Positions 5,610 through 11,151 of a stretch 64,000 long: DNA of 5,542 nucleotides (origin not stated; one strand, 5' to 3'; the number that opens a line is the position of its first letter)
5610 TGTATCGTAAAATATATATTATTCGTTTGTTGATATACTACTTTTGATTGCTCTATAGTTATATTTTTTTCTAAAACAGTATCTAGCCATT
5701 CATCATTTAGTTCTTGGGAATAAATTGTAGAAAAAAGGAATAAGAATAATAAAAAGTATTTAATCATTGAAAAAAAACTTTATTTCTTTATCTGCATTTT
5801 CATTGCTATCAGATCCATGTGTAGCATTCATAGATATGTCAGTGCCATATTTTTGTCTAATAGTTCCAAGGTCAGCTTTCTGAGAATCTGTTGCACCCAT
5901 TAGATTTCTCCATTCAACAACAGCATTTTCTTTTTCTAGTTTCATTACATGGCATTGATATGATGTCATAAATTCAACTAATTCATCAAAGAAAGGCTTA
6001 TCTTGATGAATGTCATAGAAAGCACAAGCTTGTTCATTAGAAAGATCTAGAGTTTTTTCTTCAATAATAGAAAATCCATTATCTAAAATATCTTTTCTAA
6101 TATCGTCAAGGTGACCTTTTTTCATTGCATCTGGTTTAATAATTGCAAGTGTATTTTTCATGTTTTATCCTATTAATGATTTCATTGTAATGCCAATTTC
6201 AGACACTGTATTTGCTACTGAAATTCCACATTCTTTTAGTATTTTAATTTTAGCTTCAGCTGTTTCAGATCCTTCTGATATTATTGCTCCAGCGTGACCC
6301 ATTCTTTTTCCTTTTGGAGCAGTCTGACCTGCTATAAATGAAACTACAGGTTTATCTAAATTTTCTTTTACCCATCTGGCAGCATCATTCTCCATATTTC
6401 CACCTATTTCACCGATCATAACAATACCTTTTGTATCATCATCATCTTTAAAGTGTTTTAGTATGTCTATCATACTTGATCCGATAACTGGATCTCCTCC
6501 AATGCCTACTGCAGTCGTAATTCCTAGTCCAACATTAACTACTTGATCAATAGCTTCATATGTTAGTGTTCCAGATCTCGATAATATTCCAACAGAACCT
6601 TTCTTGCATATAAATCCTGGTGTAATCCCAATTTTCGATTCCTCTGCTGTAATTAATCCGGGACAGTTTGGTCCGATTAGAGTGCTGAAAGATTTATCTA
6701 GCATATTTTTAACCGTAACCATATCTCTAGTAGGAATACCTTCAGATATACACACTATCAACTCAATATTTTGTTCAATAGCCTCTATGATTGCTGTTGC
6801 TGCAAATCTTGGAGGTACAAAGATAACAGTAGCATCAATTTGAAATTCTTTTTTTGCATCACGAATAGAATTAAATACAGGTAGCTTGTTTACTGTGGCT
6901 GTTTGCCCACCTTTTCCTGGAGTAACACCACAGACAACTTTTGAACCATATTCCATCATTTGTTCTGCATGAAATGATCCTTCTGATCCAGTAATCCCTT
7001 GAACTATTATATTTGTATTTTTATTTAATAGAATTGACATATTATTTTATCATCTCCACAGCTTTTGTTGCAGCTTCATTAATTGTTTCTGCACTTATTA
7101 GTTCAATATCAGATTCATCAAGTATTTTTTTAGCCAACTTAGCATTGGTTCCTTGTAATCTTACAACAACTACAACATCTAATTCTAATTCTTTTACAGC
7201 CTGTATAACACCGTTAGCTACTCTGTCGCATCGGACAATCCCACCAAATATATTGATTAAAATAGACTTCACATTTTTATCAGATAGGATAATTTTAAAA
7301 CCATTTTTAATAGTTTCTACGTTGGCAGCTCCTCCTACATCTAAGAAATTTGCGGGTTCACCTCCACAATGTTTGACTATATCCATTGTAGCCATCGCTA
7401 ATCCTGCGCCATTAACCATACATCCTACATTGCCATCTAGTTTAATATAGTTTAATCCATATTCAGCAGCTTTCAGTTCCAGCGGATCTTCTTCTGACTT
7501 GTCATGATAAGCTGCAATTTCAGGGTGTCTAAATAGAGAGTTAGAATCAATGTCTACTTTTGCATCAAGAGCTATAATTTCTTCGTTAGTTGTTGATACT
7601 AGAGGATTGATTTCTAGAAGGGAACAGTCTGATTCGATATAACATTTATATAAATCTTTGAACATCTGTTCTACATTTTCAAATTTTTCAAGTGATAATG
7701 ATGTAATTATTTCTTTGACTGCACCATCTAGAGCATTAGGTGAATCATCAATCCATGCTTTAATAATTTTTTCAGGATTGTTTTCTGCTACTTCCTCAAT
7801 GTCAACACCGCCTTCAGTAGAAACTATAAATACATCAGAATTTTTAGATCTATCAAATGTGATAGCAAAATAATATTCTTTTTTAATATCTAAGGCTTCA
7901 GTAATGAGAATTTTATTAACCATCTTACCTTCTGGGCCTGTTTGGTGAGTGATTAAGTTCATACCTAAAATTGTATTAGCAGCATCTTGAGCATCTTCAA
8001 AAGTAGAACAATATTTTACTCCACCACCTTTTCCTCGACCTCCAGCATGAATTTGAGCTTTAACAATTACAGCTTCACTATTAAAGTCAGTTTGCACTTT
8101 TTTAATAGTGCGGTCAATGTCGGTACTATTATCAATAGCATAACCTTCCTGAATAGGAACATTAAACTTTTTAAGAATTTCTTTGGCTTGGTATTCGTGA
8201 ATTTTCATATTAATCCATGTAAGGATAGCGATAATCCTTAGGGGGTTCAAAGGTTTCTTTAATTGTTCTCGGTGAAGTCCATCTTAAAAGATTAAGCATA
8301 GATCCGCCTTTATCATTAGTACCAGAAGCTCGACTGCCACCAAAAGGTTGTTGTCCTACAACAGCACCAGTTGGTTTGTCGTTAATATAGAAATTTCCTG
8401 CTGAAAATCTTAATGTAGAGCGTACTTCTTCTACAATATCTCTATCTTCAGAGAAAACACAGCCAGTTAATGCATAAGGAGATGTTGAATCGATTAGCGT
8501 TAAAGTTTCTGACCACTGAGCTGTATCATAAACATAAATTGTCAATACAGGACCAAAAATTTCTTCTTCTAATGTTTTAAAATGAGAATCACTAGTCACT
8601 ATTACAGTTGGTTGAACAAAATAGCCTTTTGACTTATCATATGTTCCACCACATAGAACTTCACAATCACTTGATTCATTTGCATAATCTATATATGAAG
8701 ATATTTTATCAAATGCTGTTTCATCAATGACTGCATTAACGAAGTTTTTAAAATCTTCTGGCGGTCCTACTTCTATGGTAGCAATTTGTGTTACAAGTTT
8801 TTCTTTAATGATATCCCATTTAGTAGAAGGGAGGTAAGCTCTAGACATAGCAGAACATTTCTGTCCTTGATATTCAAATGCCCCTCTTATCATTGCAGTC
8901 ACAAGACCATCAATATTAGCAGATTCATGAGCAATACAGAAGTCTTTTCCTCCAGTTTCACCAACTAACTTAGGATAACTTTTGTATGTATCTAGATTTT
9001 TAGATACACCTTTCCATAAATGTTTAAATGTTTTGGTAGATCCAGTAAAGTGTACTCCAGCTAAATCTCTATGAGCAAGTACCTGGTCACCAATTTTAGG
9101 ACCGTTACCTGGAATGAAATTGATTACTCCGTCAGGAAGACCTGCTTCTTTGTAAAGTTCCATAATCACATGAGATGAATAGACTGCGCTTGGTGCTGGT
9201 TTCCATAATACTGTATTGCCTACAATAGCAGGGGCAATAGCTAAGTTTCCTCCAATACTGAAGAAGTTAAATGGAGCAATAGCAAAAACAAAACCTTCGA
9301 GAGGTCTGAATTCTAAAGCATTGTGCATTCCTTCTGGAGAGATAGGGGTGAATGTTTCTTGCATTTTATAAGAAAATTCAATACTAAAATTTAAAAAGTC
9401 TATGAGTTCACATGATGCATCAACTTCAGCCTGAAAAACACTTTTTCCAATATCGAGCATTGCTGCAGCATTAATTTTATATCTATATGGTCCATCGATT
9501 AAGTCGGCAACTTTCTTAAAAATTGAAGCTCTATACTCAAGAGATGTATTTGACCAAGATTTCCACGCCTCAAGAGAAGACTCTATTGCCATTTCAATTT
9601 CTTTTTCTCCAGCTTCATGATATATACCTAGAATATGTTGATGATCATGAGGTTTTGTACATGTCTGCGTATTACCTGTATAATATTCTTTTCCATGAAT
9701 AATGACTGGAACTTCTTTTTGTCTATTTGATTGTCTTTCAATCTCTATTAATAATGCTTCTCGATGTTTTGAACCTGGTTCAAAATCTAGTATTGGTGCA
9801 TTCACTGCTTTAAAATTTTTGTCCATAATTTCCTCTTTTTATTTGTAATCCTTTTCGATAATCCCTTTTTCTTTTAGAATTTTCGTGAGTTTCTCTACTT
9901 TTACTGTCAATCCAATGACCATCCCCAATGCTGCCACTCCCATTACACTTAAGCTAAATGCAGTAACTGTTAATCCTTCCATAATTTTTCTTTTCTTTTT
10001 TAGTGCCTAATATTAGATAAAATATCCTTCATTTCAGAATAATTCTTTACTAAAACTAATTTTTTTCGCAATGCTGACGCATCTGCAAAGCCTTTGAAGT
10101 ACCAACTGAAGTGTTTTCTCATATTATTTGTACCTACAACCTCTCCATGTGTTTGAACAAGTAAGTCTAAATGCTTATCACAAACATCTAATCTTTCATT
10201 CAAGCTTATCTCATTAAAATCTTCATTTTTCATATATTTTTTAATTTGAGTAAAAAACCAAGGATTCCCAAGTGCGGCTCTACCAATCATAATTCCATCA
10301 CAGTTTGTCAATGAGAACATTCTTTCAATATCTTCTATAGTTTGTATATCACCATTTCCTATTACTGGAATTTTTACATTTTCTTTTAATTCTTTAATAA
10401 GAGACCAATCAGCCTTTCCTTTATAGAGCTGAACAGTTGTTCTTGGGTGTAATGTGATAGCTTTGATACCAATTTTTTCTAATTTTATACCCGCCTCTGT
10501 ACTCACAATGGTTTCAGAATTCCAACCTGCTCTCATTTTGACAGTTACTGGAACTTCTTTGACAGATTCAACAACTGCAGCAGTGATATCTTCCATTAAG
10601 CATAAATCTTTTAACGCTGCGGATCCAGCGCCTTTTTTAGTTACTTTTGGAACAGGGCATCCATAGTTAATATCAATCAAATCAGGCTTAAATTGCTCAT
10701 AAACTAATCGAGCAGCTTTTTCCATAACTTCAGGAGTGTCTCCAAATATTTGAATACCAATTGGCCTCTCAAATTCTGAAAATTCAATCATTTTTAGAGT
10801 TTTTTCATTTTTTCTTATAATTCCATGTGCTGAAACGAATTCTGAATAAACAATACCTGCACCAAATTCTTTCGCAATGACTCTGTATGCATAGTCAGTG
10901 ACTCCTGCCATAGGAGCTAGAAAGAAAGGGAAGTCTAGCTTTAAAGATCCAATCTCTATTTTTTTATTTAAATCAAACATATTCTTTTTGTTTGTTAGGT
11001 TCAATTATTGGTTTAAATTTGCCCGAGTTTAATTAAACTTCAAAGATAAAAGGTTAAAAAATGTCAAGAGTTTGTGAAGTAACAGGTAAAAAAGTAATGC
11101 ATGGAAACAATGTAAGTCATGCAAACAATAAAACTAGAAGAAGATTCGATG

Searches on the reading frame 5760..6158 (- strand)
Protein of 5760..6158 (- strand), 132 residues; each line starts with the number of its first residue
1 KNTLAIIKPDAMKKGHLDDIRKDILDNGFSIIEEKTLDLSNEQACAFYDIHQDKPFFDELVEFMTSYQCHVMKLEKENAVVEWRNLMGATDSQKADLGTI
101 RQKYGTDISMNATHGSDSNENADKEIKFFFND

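Call 33: search_protein_families(library=pfam, proteins=[window:5760-6158:-], max_evalue=0.00001)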
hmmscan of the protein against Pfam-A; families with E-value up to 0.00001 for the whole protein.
window:5760-6158:- (132 aa): 1 family
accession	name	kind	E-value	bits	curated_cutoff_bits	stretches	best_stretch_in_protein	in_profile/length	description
PF00334.24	NDK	-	1.7e-47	161.1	27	1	2-131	2-131/135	Nucleoside diphosphate kinase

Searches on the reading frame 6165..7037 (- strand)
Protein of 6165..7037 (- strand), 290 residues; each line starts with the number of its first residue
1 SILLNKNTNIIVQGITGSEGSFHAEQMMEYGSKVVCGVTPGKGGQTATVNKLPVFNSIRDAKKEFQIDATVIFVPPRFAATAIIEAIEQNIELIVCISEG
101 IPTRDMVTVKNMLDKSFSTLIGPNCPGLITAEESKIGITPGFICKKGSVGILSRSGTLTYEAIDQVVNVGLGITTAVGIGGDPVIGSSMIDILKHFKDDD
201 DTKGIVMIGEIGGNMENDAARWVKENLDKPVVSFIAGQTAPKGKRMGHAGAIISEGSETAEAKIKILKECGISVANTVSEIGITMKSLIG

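Call 33: search_protein_families(library=pfam, proteins=[window:6165-7037:-], max_evalue=0.00001)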
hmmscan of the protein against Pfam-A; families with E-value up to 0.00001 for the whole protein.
window:6165-7037:- (290 aa): 3 families
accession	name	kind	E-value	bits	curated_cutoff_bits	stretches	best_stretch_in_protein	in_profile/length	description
PF02629.25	CoA_binding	-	1.3e-27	96.8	22.3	1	5-100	1-97/97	CoA binding domain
PF00549.24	Ligase_CoA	-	3.5e-22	79.3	24.5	1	152-266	1-121/128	CoA-ligase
PF13607.11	Succ_CoA_lig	-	5e-10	39.7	27.4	1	146-281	1-131/138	Succinyl-CoA ligase like flavodoxin domain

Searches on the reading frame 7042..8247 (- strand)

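Call 33: search_protein_families(library=pfam, proteins=[window:7042-8247:-], max_evalue=0.00001)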
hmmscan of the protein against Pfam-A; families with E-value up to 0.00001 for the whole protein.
window:7042-8247:- (401 aa): 3 families
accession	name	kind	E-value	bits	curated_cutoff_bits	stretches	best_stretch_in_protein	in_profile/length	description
PF08442.15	ATP-grasp_2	-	5.5e-70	235.5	29.5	1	15-217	1-201/202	ATP-grasp domain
PF00549.24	Ligase_CoA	-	5.5e-31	107.8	24.5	1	277-397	1-128/128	CoA-ligase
PF24948.1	Citrate_synth_N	-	1.1e-22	80.9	83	1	15-239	4-226/232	ATP-citrate synthase ATP-grasp domain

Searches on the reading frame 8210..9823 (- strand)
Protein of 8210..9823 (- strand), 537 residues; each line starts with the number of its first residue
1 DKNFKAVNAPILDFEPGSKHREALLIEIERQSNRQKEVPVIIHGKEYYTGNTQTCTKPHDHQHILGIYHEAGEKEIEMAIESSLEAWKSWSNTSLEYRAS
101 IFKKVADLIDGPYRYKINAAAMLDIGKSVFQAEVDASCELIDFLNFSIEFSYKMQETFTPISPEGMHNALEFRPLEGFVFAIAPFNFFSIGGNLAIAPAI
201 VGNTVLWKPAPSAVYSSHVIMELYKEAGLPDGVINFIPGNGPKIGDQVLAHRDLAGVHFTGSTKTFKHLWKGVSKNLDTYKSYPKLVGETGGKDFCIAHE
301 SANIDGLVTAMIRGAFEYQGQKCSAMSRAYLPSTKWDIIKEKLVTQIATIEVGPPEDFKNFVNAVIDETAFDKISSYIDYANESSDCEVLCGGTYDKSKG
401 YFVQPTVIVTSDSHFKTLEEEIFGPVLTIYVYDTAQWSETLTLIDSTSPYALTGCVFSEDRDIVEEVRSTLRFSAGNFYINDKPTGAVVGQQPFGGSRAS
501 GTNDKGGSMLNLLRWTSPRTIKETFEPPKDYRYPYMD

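Call 33: search_protein_families(library=pfam, proteins=[window:8210-9823:-], max_evalue=0.00001)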
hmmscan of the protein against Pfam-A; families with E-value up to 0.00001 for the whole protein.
window:8210-9823:- (537 aa): 1 family
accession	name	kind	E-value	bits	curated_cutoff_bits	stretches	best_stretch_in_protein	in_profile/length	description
PF00171.27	Aldedh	-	1.3e-100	337.6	23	1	52-508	8-449/461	Aldehyde dehydrogenase family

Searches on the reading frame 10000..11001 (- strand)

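Call 34: search_protein_families(library=pfam, proteins=[window:10000-11001:-], max_evalue=0.00001)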
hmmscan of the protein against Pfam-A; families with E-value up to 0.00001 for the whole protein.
window:10000-11001:- (333 aa): 1 family
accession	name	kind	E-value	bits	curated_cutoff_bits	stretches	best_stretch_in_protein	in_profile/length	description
PF01207.24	Dus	-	8.7e-85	285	20.4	1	28-326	2-300/311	Dihydrouridine synthase (Dus)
